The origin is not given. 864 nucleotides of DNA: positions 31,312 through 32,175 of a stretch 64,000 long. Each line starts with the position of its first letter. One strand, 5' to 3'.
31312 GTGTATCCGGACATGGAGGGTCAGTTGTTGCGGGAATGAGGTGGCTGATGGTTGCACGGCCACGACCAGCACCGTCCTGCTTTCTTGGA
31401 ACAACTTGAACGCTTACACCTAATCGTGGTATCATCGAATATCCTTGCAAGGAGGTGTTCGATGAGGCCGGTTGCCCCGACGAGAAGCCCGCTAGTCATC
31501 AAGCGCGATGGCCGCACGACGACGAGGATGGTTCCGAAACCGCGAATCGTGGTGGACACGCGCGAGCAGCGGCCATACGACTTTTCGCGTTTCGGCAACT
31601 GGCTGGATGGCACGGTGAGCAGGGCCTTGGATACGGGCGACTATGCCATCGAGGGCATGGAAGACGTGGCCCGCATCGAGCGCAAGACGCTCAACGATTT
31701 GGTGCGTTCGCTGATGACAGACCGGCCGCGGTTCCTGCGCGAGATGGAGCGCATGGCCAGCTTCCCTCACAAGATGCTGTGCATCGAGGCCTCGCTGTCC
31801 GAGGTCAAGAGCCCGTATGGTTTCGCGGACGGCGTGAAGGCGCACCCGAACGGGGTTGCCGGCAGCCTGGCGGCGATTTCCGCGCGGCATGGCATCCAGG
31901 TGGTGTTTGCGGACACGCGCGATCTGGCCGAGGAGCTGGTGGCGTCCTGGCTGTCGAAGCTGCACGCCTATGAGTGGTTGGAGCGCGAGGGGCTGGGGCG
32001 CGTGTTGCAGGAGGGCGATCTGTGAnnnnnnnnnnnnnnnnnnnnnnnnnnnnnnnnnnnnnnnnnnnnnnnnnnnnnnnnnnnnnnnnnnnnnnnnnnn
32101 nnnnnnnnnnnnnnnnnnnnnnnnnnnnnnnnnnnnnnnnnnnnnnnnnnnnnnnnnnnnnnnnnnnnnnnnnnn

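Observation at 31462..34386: Four-gene translationally coupled operon: ERCC4 nuclease, 4-TM protein, secreted NucA-type nuclease, and a 369-aa unknown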

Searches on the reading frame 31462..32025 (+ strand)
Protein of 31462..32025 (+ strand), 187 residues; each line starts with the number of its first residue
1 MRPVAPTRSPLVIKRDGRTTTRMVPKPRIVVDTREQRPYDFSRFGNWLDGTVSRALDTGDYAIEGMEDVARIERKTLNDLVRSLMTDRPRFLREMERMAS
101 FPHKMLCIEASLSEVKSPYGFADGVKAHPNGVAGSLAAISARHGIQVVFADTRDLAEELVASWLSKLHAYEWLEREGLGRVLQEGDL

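Call 3: search_protein_families(library=pfam, proteins=[window:31462-32025:+], max_evalue=0.1)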
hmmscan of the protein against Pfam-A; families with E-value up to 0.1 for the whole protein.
window:31462-32025:+ (187 aa): 1 family
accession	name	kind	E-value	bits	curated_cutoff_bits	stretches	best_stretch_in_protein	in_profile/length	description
PF02732.21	ERCC4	-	9.6e-12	45.4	24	1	31-161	1-138/140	ERCC4 domain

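Call 4: search_protein_families(library=phrogs, proteins=[window:31462-32025:+], max_evalue=0.01)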
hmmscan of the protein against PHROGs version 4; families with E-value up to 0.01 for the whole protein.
window:31462-32025:+ (187 aa): 1 family
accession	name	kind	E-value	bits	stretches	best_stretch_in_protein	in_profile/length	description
phrog_3490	-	DNA, RNA and nucleotide metabolism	1.1e-14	55.8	1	28-164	10-162/175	ERCC4-type nuclease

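Call 22: search_dna_similar(query=window:31462-32025:+, collection=plasmids, mode=protein, max_rows=25)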
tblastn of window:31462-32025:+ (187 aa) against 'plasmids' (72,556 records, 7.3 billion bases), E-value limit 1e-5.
Records with a match: 21; places in all: 22; records where one place covers at least 80% of the query: 13.
Best place of each record, by identity: <60% 21.
By first word of the organism name: Mycobacterium 11; Rhodococcus 6; Rhodoferax 1; Mycolicibacterium 1; Pseudonocardia 1; Streptomyces 1.
By predicted mobility (MOB-suite, as given by PLSDB): non-mobilizable 15; mobilizable 5; conjugative 1.
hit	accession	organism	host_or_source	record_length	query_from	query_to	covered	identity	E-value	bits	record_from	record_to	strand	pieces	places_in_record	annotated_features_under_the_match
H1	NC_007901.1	Rhodoferax ferrireducens T118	-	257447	1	187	100%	51.1%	9e-55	193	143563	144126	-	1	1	ERCC4 domain-containing protein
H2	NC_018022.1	Mycolicibacterium chubuense NBB4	-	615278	28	181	82%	36.3%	9e-11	67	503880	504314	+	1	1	ERCC4 domain-containing protein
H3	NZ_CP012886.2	Mycobacterium intracellulare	sputum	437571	28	181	82%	36.3%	2e-10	66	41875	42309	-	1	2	ERCC4 domain-containing protein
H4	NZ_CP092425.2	Mycobacterium lentiflavum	-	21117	29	181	82%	35.3%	2e-10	66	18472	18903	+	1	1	ERCC4 domain-containing protein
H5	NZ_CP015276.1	Mycobacterium intracellulare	Homo sapiens,cell culture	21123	29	181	82%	35.3%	2e-10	66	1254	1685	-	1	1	ERCC4 domain-containing protein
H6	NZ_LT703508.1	Mycobacterium intracellulare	natural / free-living,environmental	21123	29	181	82%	35.3%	2e-10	66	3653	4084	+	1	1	ERCC4 domain-containing protein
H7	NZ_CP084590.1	Mycobacterium intracellulare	water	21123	29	181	82%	35.3%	2e-10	66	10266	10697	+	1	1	ERCC4 domain-containing protein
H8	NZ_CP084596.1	Mycobacterium intracellulare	water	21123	29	181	82%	35.3%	2e-10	66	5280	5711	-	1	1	ERCC4 domain-containing protein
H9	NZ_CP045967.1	Mycobacterium intracellulare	Homo sapiens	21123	29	181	82%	35.3%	2e-10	66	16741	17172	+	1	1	ERCC4 domain-containing protein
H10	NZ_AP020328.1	Mycobacterium avium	-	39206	28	181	82%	34.4%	6e-10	64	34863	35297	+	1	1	ERCC4 domain-containing protein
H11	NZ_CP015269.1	Mycobacterium intracellulare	cell culture,heated-cooler unit water ...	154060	28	181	82%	34.4%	1e-9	64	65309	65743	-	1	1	ERCC4 domain-containing protein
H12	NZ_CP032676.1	Rhodococcus rhodochrous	cell culture,soil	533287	29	174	78%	35.8%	4e-10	65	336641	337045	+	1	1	ERCC4 domain-containing protein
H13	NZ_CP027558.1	Rhodococcus rhodochrous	mixed culture,sewage tank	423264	29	174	78%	35.8%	5e-10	65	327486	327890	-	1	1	ERCC4 domain-containing protein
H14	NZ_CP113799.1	Rhodococcus pyridinivorans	sediment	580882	29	174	78%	35.8%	5e-10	65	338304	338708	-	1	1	ERCC4 domain-containing protein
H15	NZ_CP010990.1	Pseudonocardia sp. EC080625-04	Apterostigma dentigerum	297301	29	168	75%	36.6%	9e-7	55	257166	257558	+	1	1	ERCC4 domain-containing protein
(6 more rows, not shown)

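Call 24: get_annotated_region(hit=H1, flank=8000)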
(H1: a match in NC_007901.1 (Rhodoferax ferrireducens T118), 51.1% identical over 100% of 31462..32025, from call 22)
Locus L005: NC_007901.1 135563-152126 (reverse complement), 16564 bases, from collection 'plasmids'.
description: Rhodoferax ferrireducens T118 plasmid unnamed1, complete sequence
organism: Rhodoferax ferrireducens T118 (NCBI taxid 338969)
taxonomy: Bacteria; Pseudomonadota; Betaproteobacteria; Burkholderiales; Comamonadaceae; Rhodoferax; Rhodoferax ferrireducens; Rhodoferax ferrireducens T118
host: -; source: -; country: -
typing (MOB-suite, as given by PLSDB): conjugative; replicon rep_cluster_1514; relaxase MOBH; mating-pair formation MPF_T
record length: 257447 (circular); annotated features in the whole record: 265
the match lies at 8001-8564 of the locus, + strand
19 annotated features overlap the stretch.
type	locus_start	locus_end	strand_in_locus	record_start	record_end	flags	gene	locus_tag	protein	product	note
CDS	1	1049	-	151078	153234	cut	-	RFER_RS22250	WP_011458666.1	bifunctional diguanylate cyclase/phosphodiesterase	-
CDS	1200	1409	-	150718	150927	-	-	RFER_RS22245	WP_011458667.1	hypothetical protein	-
CDS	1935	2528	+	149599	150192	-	-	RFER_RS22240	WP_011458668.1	thymidine kinase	-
CDS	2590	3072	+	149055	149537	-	-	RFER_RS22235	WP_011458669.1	hypothetical protein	-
CDS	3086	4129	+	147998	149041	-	-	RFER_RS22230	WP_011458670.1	tyrosine-type recombinase/integrase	-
CDS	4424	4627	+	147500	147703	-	-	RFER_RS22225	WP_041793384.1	hypothetical protein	-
CDS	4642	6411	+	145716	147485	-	-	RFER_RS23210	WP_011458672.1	ankyrin repeat domain-containing protein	-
CDS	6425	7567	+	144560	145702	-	-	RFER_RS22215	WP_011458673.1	hypothetical protein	-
CDS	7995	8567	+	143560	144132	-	-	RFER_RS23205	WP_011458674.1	ERCC4 domain-containing protein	-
CDS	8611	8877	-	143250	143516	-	-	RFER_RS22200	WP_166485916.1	hypothetical protein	-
CDS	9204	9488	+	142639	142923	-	-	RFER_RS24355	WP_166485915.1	hypothetical protein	-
CDS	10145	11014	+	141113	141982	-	-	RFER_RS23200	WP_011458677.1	hypothetical protein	-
CDS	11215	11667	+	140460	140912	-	-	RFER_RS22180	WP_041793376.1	hypothetical protein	-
CDS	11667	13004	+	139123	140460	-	-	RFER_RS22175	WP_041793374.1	hypothetical protein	-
CDS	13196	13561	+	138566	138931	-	-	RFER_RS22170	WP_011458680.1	hypothetical protein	-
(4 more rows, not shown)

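Call 27: search_protein_families(library=padloc, proteins=[window:31462-32025:+], max_evalue=0.01)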
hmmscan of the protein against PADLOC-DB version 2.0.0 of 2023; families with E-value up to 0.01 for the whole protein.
window:31462-32025:+ (187 aa): 0 families

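Call 32: find_related_loci(query=window:31462-32025:+, collection=genome_contigs, flank=6000)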
Query window:31462-32025:+ (187 aa) in genome_contigs; peptide patterns used: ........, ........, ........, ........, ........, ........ (x = any residue, [..] = any of these).
176 stretches matched a pattern, but none encodes a relative of the query by tblastn (E <= 1e-3).

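Call 35: find_homologous_proteins(query=window:31462-32025:+, max_evalue=0.001)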
Query window:31462-32025:+ (187 aa): 291 proteins with E <= 0.001 among 408 candidates; the best 120 are listed.
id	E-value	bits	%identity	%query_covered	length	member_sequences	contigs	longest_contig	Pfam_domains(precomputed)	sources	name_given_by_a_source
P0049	1.5e-119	414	100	100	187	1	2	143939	PF02732.22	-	-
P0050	8.2e-90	317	76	100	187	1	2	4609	PF02732.22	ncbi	-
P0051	4.1e-74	266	64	100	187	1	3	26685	PF02732.22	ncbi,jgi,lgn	jgi:ERCC4-type nuclease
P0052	2.6e-72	260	67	98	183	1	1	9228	PF02732.22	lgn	-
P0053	5.8e-71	256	60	100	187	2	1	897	PF02732.22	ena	-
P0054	2.2e-70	254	62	99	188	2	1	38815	PF02732.22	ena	-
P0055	3.3e-70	253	61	100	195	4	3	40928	PF02732.22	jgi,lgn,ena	-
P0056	4.5e-70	253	63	100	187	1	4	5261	PF02732.22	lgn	-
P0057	1.4e-69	251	62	99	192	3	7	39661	PF02732.22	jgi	-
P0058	1.7e-69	251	64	99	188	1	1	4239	PF02732.22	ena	-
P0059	1.9e-69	251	58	100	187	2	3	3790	PF02732.22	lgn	-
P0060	3.0e-69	250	60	100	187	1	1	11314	PF02732.22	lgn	-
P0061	1.2e-68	248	60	100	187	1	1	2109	PF02732.22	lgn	-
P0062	3.3e-67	244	60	100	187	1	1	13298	PF02732.22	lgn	-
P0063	9.9e-67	242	61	99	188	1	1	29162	PF02732.22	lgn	-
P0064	3.2e-66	241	60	100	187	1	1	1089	PF02732.22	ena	-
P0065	5.2e-66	240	60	99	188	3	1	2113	PF02732.22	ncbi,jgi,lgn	-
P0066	1.1e-65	239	59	100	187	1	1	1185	PF02732.22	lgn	-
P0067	2.0e-65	238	58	100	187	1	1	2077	PF02732.22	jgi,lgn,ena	-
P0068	7.8e-65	236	58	99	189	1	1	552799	PF02732.22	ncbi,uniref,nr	ncbi:ERCC4 domain-containing protein [Duganella vulcania]|uniref:ERCC4 domain-containing protein n=1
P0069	9.8e-65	236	58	100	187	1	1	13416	PF02732.22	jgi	jgi:ERCC4-type nuclease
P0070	1.2e-64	235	59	100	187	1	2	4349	PF02732.22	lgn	-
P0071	7.1e-64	233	56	100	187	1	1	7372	PF02732.22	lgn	-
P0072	2.1e-63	231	58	99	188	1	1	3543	PF02732.22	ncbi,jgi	-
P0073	7.9e-63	229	59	99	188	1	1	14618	PF02732.22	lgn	-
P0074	9.4e-63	229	59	100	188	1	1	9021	PF02732.22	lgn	-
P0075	1.7e-62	228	56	99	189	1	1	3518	PF02732.22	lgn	-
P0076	2.4e-62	228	56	99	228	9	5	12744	PF02732.22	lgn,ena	-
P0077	2.6e-62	228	56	100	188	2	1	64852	PF02732.22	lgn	-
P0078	7.3e-62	226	56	99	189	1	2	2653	PF02732.22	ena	-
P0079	1.3e-61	225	56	99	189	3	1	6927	PF02732.22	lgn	-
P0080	1.7e-61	225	58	100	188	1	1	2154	PF02732.22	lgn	-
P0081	2.2e-61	225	56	99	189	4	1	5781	PF02732.22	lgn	-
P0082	1.0e-60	223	60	100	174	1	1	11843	PF02732.22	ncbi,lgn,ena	-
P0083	3.3e-60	221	57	100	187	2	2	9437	PF02732.22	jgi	-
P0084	2.5e-59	218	54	99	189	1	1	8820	PF02732.22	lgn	-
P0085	2.7e-59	218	55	99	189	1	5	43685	PF02732.22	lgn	-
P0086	4.0e-59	217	56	99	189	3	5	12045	PF02732.22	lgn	-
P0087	3.7e-58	214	55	99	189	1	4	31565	PF02732.22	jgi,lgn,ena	-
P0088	4.6e-58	214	57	99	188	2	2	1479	PF02732.22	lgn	-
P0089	4.8e-58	214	55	98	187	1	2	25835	PF02732.22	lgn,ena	-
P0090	8.0e-58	213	58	88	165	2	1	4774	PF02732.22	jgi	-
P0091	1.6e-57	212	54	99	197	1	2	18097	PF02732.22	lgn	-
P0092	3.4e-57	211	53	99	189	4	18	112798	PF02732.22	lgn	-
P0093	6.7e-57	210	55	100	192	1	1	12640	PF02732.22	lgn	-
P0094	8.0e-57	210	56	99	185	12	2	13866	PF02732.22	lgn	-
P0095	1.2e-56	209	55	100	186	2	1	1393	PF02732.22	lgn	-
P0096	1.5e-55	206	51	100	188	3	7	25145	PF02732.22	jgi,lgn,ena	jgi:ERCC4-type nuclease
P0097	1.6e-55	206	54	96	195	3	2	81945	PF02732.22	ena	-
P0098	1.9e-55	205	54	99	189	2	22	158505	PF02732.22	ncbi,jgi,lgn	jgi:ERCC4-type nuclease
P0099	3.7e-55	204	53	99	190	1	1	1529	PF02732.22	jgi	jgi:ERCC4-type nuclease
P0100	3.1e-54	201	54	98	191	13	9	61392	PF02732.22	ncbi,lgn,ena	-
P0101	3.9e-54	201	54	95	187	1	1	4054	PF02732.22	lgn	-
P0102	4.3e-54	201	53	98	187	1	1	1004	PF02732.22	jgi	-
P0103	5.0e-54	201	53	98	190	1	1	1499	PF02732.22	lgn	-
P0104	5.7e-54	201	52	99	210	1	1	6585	PF02732.22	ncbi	-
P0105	5.9e-54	201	53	99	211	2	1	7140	PF02732.22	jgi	jgi:ERCC4-type nuclease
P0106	6.4e-54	200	52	99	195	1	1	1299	PF02732.22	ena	-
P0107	8.7e-54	200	51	99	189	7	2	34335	PF02732.22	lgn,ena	-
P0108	9.6e-54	200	51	99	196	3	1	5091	PF02732.22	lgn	-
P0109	1.0e-53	200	50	99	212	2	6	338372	PF02732.22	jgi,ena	-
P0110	1.2e-53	200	53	98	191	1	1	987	PF02732.22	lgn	-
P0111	2.5e-53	198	52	99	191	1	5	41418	PF02732.22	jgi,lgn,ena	jgi:ERCC4-type nuclease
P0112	3.6e-53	198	53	95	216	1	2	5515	PF02732.22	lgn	-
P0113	3.6e-53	198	51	99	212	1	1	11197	PF02732.22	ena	-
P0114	4.0e-53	198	51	99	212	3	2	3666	PF02732.22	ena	-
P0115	4.4e-53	198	52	98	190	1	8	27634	PF02732.22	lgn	-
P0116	4.6e-53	198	53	95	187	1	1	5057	PF02732.22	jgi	jgi:ERCC4-type nuclease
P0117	4.8e-53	198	51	98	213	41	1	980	PF02732.22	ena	-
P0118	7.9e-53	197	53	98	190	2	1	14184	PF02732.22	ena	-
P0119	8.3e-53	197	51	99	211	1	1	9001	PF02732.22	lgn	-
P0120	1.1e-52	196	52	95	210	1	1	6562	PF02732.22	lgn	-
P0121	1.1e-52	196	52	98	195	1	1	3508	PF02732.22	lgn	-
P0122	1.1e-52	196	51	99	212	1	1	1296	PF02732.22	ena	-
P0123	1.2e-52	196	56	87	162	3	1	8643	PF02732.22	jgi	-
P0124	1.8e-52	196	50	99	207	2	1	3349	PF02732.22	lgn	-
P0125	1.8e-52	196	51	99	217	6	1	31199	PF02732.22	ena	-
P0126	1.9e-52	196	51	99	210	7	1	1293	PF02732.22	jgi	jgi:ERCC4-type nuclease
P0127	2.2e-52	195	51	100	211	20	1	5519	PF02732.22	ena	-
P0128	2.3e-52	195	51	99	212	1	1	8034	PF02732.22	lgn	-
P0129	2.3e-52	195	52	99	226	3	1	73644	PF02732.22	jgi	jgi:hypothetical protein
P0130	2.3e-52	195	50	99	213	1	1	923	PF02732.22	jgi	jgi:ERCC4-type nuclease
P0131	2.4e-52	195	51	98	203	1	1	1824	PF02732.22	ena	-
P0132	2.6e-52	195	51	98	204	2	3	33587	PF02732.22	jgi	-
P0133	2.9e-52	195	51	99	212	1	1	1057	PF02732.22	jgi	-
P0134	3.4e-52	195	51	98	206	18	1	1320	PF02732.22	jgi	jgi:ERCC4-type nuclease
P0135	3.8e-52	195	52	98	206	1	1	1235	PF02732.22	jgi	jgi:ERCC4-type nuclease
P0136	4.4e-52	194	50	98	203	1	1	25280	PF02732.22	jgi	jgi:ERCC4-type nuclease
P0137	4.9e-52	194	51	98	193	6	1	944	PF02732.22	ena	-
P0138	5.8e-52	194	50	99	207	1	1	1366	PF02732.22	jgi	-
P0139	6.0e-52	194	51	98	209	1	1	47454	PF02732.22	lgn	-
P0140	7.0e-52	194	51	100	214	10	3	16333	PF02732.22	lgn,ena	-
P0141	8.0e-52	194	51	98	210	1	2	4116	PF02732.22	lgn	-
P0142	8.3e-52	194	51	99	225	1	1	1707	PF02732.22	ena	-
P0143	9.3e-52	193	50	99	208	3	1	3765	PF02732.22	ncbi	-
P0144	9.3e-52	193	49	99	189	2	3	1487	PF02732.22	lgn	-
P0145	1.1e-51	193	51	100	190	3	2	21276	PF02732.22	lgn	-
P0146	1.2e-51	193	49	99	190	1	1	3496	PF02732.22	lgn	-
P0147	1.4e-51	193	51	99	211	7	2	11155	PF02732.22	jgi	-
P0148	1.4e-51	193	52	99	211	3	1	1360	PF02732.22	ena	-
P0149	1.6e-51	193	52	100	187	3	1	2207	PF02732.22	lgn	-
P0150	1.9e-51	192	52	99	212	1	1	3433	PF02732.22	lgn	-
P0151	2.3e-51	192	49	100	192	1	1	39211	PF02732.22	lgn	-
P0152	2.4e-51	192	51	100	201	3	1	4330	PF02732.22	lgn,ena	-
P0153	2.4e-51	192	52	98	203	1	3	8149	PF02732.22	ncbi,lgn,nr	ncbi:MAG TPA: ERCC4 domain-containing protein [Candidatus Deferrimicrobium sp.]|nr:ERCC4 domain-cont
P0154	2.5e-51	192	51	99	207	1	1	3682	PF02732.22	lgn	-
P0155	2.6e-51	192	50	98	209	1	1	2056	PF02732.22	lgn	-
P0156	2.6e-51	192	51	100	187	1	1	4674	PF02732.22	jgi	jgi:ERCC4-type nuclease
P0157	3.5e-51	191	51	99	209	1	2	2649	PF02732.22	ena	-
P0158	3.5e-51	191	49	99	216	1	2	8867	PF02732.22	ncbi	-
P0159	3.6e-51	191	53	100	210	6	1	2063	PF02732.22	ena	-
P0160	3.9e-51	191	50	99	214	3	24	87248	PF02732.22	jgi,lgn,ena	-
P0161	3.9e-51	191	52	99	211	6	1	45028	PF02732.22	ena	-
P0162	4.2e-51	191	49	100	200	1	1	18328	PF02732.22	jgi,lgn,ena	-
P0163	4.2e-51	191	50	99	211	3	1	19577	PF02732.22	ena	-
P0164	4.6e-51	191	52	100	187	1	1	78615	PF02732.22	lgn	-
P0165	5.4e-51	191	50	99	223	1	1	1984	PF02732.22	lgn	-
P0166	5.4e-51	191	51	99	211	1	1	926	PF02732.22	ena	-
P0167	5.4e-51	191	49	99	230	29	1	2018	PF02732.22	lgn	-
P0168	5.6e-51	191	49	99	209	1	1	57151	PF02732.22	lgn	-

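Call 37: find_encoding_contigs(protein=P0050, flank=8000, max_places=3)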
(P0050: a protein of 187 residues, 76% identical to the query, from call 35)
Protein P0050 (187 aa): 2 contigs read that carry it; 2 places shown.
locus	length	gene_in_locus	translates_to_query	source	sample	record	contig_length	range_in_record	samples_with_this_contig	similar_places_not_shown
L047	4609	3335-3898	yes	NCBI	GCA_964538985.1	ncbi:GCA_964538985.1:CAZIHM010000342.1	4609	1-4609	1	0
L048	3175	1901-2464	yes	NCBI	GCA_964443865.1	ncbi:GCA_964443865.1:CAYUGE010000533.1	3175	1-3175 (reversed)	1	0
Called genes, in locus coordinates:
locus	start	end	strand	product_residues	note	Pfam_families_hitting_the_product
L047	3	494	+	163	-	?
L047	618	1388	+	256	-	-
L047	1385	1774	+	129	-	-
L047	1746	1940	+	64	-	-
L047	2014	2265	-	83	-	-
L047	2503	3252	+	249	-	PF13384:HTH_23 (faint), PF13542:HTH_Tnp_ISL3 (faint)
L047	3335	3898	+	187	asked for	PF02732:ERCC4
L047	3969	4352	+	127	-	-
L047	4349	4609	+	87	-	?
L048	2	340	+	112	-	?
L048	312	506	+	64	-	-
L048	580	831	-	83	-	-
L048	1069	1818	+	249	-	PF13384:HTH_23 (faint), PF13542:HTH_Tnp_ISL3 (faint)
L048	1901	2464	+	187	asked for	PF02732:ERCC4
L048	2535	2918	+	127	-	-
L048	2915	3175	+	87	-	?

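Call 38: find_encoding_contigs(protein=P0051, flank=8000, max_places=3)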
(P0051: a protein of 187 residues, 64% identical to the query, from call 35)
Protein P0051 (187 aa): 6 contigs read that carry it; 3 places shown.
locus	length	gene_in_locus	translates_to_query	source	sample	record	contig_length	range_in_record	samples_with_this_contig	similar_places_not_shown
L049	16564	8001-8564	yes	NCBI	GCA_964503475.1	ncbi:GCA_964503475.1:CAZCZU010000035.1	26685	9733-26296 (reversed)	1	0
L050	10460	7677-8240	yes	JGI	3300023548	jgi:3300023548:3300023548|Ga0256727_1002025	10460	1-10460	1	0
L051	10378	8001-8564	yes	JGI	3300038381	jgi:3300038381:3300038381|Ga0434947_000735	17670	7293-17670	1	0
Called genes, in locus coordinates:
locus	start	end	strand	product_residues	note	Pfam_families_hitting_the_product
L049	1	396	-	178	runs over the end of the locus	-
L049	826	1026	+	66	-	-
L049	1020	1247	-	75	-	-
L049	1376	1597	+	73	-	-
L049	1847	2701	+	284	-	PF12705:PDDEXK_1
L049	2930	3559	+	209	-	-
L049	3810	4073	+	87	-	-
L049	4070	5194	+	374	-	PF08273:Zn_Ribbon_Prim, PF23639:DUF7146, PF13362:Toprim_3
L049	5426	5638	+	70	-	-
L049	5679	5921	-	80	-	-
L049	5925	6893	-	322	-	PF17989:ALP_N, PF21522:MreB-like_C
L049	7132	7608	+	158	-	PF11008:DUF2846 (weak)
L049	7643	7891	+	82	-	-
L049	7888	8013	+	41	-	-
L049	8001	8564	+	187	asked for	PF02732:ERCC4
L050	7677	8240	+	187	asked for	PF02732:ERCC4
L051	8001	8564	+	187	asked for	PF02732:ERCC4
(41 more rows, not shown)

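Call 39: find_encoding_contigs(protein=P0054, flank=8000, max_places=3)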
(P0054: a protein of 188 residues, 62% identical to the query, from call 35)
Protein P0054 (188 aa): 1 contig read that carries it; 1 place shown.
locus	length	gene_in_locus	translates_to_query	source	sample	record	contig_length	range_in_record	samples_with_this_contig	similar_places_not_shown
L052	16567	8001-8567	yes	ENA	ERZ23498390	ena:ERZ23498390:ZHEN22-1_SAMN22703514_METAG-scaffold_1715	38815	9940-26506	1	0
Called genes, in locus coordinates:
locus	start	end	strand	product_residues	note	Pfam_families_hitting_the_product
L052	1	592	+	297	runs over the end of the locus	PF01223:Endonuclease_NS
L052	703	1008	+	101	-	-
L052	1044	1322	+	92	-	-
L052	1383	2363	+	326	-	PF14216:DUF4326 (weak), PF10686:YAcAr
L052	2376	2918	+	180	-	-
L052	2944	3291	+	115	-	-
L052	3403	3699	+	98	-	-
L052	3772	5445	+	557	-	PF02518:HATPase_c (faint), PF13589:HATPase_c_3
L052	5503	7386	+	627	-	PF01653:DNA_ligase_aden, PF03120:OB_DNA_ligase, PF12826:HHH_2 (faint), PF14520:HHH_5 (weak), PF00533:BRCT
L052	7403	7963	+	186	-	PF00565:SNase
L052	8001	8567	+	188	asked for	PF02732:ERCC4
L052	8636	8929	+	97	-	PF13619:KTSC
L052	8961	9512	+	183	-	-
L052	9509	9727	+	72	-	-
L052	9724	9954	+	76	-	-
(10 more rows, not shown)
